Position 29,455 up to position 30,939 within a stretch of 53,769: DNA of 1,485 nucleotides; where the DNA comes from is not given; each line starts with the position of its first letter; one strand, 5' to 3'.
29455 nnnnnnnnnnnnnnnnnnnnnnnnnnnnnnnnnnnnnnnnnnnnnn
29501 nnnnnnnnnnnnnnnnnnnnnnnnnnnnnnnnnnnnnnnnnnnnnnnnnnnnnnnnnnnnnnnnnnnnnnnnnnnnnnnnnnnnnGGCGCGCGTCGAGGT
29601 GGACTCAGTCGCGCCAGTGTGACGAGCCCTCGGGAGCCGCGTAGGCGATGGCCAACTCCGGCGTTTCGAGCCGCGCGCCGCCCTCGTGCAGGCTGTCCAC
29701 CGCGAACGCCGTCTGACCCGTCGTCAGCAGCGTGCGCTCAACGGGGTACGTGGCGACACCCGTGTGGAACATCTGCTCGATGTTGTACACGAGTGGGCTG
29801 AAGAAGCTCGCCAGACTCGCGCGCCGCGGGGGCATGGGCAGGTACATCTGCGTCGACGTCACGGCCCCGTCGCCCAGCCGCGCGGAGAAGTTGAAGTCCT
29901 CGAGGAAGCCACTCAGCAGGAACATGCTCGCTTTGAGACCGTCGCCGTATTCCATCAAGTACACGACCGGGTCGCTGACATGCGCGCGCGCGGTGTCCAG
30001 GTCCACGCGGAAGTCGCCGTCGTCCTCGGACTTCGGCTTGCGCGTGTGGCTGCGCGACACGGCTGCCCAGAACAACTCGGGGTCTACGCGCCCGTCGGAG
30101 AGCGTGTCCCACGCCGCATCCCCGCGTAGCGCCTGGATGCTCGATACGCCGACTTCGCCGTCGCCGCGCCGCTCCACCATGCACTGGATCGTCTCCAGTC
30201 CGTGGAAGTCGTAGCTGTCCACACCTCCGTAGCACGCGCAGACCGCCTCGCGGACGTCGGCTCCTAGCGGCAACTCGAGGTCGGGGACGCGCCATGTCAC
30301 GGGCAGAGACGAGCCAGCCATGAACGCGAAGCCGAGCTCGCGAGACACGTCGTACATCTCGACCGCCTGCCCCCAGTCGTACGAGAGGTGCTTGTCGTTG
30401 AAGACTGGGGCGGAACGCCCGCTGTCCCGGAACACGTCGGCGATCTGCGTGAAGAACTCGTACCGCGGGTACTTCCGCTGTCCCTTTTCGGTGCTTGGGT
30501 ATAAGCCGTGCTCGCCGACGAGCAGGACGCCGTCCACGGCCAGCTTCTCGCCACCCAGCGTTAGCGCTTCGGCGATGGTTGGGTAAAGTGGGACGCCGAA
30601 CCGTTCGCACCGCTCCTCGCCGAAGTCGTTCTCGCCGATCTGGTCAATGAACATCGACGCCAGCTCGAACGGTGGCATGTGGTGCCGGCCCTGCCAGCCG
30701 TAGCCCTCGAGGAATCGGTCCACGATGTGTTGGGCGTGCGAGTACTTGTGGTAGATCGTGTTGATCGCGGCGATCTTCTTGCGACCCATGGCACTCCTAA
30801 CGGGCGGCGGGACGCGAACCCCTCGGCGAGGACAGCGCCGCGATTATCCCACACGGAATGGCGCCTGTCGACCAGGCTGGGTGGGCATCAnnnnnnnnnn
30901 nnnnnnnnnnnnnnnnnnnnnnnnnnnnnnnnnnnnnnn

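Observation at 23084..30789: Five-gene translationally coupled minus-strand operon of mostly cytoplasmic glycan-active enzymes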

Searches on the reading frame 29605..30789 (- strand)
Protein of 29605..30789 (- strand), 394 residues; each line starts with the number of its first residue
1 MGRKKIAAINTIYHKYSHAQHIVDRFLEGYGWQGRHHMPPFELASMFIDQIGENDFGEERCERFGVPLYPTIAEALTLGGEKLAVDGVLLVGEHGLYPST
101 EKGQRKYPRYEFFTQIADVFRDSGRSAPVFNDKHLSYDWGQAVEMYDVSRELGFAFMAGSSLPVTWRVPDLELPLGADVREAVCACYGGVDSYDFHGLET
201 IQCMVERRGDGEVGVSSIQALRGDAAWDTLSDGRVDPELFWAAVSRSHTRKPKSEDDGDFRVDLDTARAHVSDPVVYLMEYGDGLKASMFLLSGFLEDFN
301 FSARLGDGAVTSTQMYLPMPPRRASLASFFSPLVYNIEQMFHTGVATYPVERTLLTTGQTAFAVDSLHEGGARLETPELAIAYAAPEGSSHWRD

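Call 5: search_protein_families(library=pfam, proteins=[window:29605-30789:-], max_evalue=0.01)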
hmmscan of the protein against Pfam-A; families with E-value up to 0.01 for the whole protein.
window:29605-30789:- (394 aa): 0 families

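Call 6: search_protein_families(library=ncbifam, proteins=[window:29605-30789:-], max_evalue=0.01)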
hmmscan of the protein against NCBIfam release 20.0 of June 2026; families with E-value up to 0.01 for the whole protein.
window:29605-30789:- (394 aa): 0 families

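Call 9: search_solved_structures(query=window:29605-30789:-, max_evalue=1)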
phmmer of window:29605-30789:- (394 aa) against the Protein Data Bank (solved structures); distinct sequences matched with E-value up to 1: 0.

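Call 13: find_homologous_proteins(query=window:29605-30789:-)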
Query window:29605-30789:- (394 aa): 7999 proteins with E <= 0.001 among 8000 candidates; the best 120 are listed.
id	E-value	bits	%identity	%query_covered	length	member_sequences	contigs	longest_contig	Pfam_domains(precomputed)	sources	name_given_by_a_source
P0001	3.3e-269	911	99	100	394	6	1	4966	-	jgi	-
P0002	6.7e-233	791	85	100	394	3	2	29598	-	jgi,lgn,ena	jgi:hypothetical protein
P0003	9.5e-232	787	85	100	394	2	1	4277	-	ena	-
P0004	4.4e-231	785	85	100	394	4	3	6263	-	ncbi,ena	-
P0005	3.3e-195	667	71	100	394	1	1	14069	-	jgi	jgi:hypothetical protein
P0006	6.0e-194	663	71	100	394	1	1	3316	-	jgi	jgi:hypothetical protein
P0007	1.9e-190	651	70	100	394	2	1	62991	-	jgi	jgi:hypothetical protein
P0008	2.4e-190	651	71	100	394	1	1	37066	-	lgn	-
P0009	3.4e-190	651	71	100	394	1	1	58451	-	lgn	-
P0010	4.5e-187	640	69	100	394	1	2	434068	-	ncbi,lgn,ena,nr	ncbi:MAG: hypothetical protein OXT69_04940 [Candidatus Poribacteria bacterium]|nr:hypothetical prote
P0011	8.3e-186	636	70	99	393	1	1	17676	-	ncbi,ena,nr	ncbi:MAG: hypothetical protein O3A46_01570 [Candidatus Poribacteria bacterium]|nr:hypothetical prote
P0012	3.7e-185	634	69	100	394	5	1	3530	-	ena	-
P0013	6.9e-184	630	69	100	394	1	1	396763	-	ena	-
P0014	2.2e-181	622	69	100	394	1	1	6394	-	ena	-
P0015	3.4e-180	618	69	99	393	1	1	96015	-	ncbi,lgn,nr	ncbi:MAG: hypothetical protein KatS3mg115_1754 [Candidatus Poribacteria bacterium]|nr:MAG: hypotheti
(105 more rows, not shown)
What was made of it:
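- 29605..30789 (-): G1, 394 aa. Divergent Gfo/Idh/MocA-fold protein with no signal peptide and no Gly-rich loop; an NDKH motif replaces EKP. More than 8000 homologs at 60-70% identity across phyla (call 13).
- Closest known: Gfo/Idh/MocA oxidoreductases, including NAD-dependent glycosidases. Different: The family is unusually conserved, at 60-70% identity across phyla (call 13).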

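Call 15: find_encoding_contigs(protein=P0002, flank=10000, max_places=3)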
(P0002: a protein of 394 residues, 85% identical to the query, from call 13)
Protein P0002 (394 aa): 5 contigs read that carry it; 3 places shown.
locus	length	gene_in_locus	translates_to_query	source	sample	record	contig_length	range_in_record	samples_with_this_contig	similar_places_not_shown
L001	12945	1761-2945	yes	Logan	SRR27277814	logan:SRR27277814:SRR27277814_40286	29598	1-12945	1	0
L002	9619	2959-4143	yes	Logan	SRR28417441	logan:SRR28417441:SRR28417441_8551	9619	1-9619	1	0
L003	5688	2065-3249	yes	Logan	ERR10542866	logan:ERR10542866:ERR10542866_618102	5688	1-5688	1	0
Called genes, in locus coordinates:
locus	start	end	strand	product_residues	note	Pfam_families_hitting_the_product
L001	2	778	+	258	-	?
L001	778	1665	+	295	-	PF00226:DnaJ (faint)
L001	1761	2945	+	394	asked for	-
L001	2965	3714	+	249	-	PF02633:Creatininase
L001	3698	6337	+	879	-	PF07940:Hepar_II_III_C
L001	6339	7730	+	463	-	-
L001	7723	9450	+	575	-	-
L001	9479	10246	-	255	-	PF23023:Anti-Pycsar_Apyc1, PF00753:Lactamase_B (weak), PF12706:Lactamase_B_2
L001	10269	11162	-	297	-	PF13374:TPR_10 (faint), PF13424:TPR_12 (weak), PF00515:TPR_1 (weak), PF07719:TPR_2 (weak)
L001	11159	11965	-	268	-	-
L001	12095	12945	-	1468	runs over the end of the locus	PF00082:Peptidase_S8, PF01839:FG-GAP (faint), PF13517:FG-GAP_3, PF25292:Beta-prop_CGLA (faint), PF13517:FG-GAP_3, PF13860:FlgD_ig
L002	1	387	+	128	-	?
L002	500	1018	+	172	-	PF00578:AhpC-TSA, PF08534:Redoxin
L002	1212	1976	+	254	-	PF01145:Band_7, PF13421:Band_7_1 (weak)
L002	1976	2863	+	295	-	PF00226:DnaJ (faint)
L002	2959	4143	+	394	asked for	-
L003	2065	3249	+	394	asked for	-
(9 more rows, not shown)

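Call 16: find_encoding_contigs(protein=P0010, flank=10000, max_places=2)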
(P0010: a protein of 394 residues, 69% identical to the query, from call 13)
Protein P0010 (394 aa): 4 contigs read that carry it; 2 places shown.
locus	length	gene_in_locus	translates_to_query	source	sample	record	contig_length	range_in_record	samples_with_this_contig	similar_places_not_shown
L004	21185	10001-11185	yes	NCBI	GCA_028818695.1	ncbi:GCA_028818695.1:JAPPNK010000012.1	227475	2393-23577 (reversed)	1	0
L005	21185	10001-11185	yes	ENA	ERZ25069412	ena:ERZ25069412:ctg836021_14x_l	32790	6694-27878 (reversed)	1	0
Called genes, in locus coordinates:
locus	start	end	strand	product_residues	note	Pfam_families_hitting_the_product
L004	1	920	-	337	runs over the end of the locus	PF00005:ABC_tran, PF08352:oligo_HPY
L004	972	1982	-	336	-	-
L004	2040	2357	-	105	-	-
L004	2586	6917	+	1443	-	PF02563:Poly_export (weak), PF10531:SLBB, PF22461:SLBB_2 (weak), PF10531:SLBB (weak)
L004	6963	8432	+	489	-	PF00370:FGGY_N, PF02782:FGGY_C, PF21546:FGGY_C_2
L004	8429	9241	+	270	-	PF13424:TPR_12 (weak), PF14559:TPR_19 (weak), PF13181:TPR_8 (weak), PF13414:TPR_11, PF13432:TPR_16, PF14559:TPR_19 (weak), PF13431:TPR_17 (weak), PF07719:TPR_2 (weak), +10 more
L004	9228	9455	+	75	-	-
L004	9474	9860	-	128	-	-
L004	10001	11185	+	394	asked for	-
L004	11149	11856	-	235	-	PF09335:VTT_dom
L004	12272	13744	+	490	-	PF04542:Sigma70_r2, PF08281:Sigma70_r4_2, PF04545:Sigma70_r4 (weak)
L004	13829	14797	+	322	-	PF00490:ALAD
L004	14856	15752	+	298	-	PF05721:PhyH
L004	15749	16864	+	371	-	PF00730:HhH-GPD, PF00633:HHH, PF14815:NUDIX_4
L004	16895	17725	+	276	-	PF13398:Peptidase_M50B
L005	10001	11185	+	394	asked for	-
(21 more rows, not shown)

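Call 30: search_solved_structures(query=A2, max_evalue=10)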
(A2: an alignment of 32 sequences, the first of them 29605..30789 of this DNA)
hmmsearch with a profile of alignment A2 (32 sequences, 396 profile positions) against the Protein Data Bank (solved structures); distinct sequences matched with E-value up to 10: 4.
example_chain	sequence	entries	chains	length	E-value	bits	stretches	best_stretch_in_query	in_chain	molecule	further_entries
6z3b_B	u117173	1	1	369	0.46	12.5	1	120-162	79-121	Gfo/Idh/MocA family oxidoreductase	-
6z3b_A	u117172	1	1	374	0.47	12.4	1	120-162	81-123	Gfo/Idh/MocA family oxidoreductase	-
6z3c_AAA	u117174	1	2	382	0.49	12.4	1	120-162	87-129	Gfo/Idh/MocA family oxidoreductase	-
8qkd_A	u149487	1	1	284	0.99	11.4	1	248-295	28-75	sc-CC-5-24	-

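Call 65: predict_structure(alignment_id=A2)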
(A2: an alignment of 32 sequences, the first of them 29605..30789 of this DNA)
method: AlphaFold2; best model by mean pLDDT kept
length: 394 residues; sequences in the alignment: 32
mean_pLDDT: 87.1   pTM: 0.88
mean pLDDT of the five models: 87.1, 86.9, 86.9, 86.6, 84.2
residues with pLDDT >= 90: 226; 70-90: 123; 50-70: 41; < 50: 4
segments of 3 or more residues with pLDDT < 50: none
pLDDT, mean of each block of 10 residues (from residue 1): 89 87 91 86 96 88 96 98 97 86 90 97 96 89 96 87 57 85 89 80 87 96 96 95 84 61 77 94 96 85 92 70 61 86 87 93 96 97 77 51
secondary structure, 60 per line:
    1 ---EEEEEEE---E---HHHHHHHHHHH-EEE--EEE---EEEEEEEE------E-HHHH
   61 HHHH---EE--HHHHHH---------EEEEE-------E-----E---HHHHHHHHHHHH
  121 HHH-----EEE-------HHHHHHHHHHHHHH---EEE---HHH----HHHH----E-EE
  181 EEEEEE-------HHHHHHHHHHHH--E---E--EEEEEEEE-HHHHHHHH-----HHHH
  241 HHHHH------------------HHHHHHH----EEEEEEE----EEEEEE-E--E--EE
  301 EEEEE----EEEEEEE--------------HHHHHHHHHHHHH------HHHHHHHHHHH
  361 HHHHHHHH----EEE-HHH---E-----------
elements in order: E4-10 H18-28 E30-32 E35-37 E41-48 H57-64 H72-77 E87-91 H109-123 E129-131 H139-152 E156-158 H169-172 E179-186 H194-205 E215-222 H224-231 H237-245 H264-270 E275-281 E286-291 E299-305 E310-316 H331-343 H350-368 E373-375
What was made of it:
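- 29605..30789 (-): AF2 pLDDT 87 (call 65).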

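Call 75: find_related_loci(query=A2, collection=metagenome_contigs, flank=8000)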
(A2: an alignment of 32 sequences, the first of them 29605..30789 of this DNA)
Query A2 (394 aa) in metagenome_contigs; peptide patterns used: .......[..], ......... (x = any residue, [..] = any of these).
600 stretches matched a pattern (row limit reached: there are more); 591 encode a relative of the query (tblastn E <= 1e-3); the best 80 are kept; 80 distinct loci.
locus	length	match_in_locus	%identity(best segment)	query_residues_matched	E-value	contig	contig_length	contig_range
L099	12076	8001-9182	62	2-393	1e-162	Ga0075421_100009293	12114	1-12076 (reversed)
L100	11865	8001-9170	63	6-393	2e-162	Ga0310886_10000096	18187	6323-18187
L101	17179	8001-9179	63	3-393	3e-162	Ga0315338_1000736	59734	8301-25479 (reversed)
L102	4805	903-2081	63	3-393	5e-165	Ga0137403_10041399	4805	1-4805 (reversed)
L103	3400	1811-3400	63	3-393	6e-169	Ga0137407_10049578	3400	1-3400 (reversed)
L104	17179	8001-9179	61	3-393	3e-158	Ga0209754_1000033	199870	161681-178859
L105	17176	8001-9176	60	3-393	4e-158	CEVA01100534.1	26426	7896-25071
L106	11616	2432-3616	59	1-393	6e-158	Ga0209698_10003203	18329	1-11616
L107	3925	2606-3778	61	2-390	4e-162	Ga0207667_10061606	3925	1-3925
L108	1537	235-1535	61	3-393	3e-171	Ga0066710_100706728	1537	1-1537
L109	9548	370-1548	59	3-393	7e-157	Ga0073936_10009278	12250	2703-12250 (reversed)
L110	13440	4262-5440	61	3-393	2e-156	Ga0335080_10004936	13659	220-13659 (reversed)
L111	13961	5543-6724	60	2-393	2e-156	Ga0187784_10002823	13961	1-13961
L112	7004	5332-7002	59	3-393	9e-157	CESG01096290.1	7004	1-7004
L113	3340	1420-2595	59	4-393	5e-163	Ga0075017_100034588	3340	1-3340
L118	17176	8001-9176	58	4-393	3e-155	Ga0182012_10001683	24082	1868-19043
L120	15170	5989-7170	60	2-393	2e-154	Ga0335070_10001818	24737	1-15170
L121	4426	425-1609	59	1-393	1e-158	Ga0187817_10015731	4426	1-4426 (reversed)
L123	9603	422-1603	59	2-393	8e-155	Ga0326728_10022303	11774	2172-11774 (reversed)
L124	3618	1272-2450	60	3-393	4e-160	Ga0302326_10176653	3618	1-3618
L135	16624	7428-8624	58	3-393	3e-152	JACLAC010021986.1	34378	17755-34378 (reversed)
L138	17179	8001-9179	59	3-393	1e-151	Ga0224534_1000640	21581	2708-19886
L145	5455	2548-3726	59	2-392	7e-152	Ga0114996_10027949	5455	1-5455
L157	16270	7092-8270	58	3-393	8e-148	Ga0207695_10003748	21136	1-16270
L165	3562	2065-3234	55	3-392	4e-152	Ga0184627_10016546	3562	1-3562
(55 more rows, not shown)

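Call 78: search_protein_families(library=pfam, proteins=[L120:3866-4996:+, L124:47-1309:-, L118:10427-11215:+, L120:4996-5919:+, L118:9183-10424:+], max_evalue=0.001)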
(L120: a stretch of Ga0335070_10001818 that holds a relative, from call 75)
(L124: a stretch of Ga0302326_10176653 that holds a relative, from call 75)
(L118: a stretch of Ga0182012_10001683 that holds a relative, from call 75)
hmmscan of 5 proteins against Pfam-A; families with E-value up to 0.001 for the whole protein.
L120:3866-4996:+ (376 aa): 1 family
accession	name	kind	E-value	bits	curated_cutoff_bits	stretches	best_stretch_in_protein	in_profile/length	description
PF04015.17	DUF362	-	3.5e-18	66.8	24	1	102-308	1-199/200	Domain of unknown function (DUF362)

L124:47-1309:- (420 aa): 1 family
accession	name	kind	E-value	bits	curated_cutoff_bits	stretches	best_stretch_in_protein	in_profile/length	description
PF01244.27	Peptidase_M19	-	8.9e-82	275.2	26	1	48-412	2-318/319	Membrane dipeptidase (Peptidase family M19)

L118:10427-11215:+ (262 aa): 1 family
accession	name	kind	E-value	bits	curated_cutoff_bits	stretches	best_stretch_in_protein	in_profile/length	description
PF02633.19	Creatininase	-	1.3e-57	195.4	31.3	1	5-246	2-238/238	Creatinine amidohydrolase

L120:4996-5919:+ (307 aa): 0 families

L118:9183-10424:+ (413 aa): 0 families

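Call 81: search_protein_families(library=pfam, proteins=[L121:3227-4240:-, L111:9455-10063:+, L135:9831-10718:+, L165:632-1921:+, L102:3336-4229:-, L106:5643-6374:+, L138:15611-17179:+, L123:5212-5961:+, L145:1318-2487:+, L157:1554-3212:+], max_evalue=0.001)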
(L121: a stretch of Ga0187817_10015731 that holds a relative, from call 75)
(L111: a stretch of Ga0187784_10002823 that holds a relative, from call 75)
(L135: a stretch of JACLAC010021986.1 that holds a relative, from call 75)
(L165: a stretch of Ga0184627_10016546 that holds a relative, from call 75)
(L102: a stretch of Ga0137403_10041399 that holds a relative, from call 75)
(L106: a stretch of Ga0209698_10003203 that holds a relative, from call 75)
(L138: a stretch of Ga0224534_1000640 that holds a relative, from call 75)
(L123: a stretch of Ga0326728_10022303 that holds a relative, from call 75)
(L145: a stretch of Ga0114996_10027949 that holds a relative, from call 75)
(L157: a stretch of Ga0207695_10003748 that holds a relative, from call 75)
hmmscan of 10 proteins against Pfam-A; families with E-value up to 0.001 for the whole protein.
L121:3227-4240:- (337 aa): 1 family
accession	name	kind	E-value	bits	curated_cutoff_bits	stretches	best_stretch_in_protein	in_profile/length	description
PF00248.27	Aldo_ket_red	-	1.4e-80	270.9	24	1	25-315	2-288/291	Aldo/keto reductase family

L111:9455-10063:+ (202 aa): 0 families

L135:9831-10718:+ (295 aa): 2 families
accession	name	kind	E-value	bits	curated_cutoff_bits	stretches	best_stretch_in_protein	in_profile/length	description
PF00892.27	EamA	-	1.7e-37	129.2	28.2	2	159-290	2-129/135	EamA-like transporter family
PF10639.15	TMEM234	-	0.00033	21.1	30.1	0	165-290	2-108/113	Putative transmembrane family 234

L165:632-1921:+ (429 aa): 1 family
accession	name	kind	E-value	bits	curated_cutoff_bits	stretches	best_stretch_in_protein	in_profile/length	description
PF07690.21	MFS_1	-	1e-48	166.5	33.4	2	23-369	1-340/347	Major Facilitator Superfamily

L102:3336-4229:- (297 aa): 2 families
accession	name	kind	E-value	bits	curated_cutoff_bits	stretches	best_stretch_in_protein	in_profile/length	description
PF13677.11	MotB_plug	-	2.1e-18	66.1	24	1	16-66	3-57/58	Membrane MotB of proton-channel complex MotA/MotB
PF00691.25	OmpA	-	1e-11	45.5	27.2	1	136-233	1-95/98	OmpA family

L106:5643-6374:+ (243 aa): 1 family
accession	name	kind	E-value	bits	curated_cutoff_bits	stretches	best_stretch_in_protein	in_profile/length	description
PF03737.21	RraA-like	-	1.5e-37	129.6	24.5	1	42-200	2-152/152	Aldolase/RraA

L138:15611-17179:+ (523 aa): 1 family
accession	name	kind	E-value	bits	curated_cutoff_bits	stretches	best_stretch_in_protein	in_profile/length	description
PF03841.19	SelA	-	1.4e-05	24.7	22.8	1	262-352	182-268/367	L-seryl-tRNA selenium transferase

L123:5212-5961:+ (249 aa): 6 families
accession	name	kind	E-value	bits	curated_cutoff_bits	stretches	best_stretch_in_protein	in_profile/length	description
PF00106.31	adh_short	-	1.5e-43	149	26.6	1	18-206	1-188/195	short chain dehydrogenase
PF13561.12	adh_short_C2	-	1.3e-38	133.4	27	1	29-239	8-225/236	Enoyl-(Acyl carrier protein) reductase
PF08659.16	KR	-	5.2e-09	36.7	22.6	1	20-172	3-154/180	KR domain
PF01370.27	Epimerase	-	6.8e-08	32.7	20.9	1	20-156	1-118/240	NAD dependent epimerase/dehydratase family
PF16363.11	GDP_Man_Dehyd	-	1.8e-05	24.8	27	1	21-120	1-101/332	GDP-mannose 4,6 dehydratase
PF13460.12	NAD_binding_10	-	0.00016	22.1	27.2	1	24-205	1-151/184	NAD(P)H-binding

L145:1318-2487:+ (389 aa): 2 families
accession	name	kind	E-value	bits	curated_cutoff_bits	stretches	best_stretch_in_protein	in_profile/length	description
PF13378.12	MR_MLE_C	-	3.3e-54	184.3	29.4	1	153-371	2-218/219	Enolase C-terminal domain-like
PF02746.21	MR_MLE_N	-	2.2e-17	63.8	22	1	25-126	20-117/117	Mandelate racemase / muconate lactonizing enzyme, N-terminal domain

L157:1554-3212:+ (552 aa): 3 families
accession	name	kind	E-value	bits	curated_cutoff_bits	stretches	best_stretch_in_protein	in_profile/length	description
PF13517.12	FG-GAP_3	-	4.4e-46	155.8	26.9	5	64-135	1-61/61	FG-GAP-like repeat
PF07593.17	UnbV_ASPIC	-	1.2e-18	67.2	23.4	1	478-541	1-64/68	ASPIC and UnbV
PF01839.29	FG-GAP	-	5.1e-10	39.4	22.1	1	117-137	2-22/37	FG-GAP repeat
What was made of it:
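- That points to a small molecule rather than a polymer (calls 78, 81).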

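Call 87: list_cluster_members(proteins=[window:29605-30789:-, window:28848-29585:-, window:26191-28833:-, P0241, window:23084-24811:-])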
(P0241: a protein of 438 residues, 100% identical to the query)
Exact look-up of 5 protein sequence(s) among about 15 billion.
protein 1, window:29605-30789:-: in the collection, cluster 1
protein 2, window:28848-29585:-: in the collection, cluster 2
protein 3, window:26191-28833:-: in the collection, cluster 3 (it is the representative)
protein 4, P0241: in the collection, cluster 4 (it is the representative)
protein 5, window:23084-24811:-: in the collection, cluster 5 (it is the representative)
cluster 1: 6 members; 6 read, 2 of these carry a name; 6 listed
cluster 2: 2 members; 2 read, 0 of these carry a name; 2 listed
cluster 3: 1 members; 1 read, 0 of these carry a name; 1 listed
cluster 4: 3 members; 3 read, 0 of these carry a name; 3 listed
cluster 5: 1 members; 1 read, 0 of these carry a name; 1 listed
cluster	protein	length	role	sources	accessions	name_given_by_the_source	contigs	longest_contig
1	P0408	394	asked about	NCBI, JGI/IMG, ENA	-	-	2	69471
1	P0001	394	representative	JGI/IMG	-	-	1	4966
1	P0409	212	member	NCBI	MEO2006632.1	MAG: hypothetical protein ABGY41_21345, partial [Candidatus Poribacteria bacterium]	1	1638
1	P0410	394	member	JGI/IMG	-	hypothetical protein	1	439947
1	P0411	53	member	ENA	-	-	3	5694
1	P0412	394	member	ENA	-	-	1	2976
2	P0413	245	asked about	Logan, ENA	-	-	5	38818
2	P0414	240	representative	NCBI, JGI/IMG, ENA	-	-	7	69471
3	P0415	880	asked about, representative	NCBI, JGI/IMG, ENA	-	-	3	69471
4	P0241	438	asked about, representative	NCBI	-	-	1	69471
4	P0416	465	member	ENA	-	-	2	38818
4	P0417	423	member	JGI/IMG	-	-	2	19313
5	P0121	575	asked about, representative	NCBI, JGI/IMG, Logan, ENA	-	-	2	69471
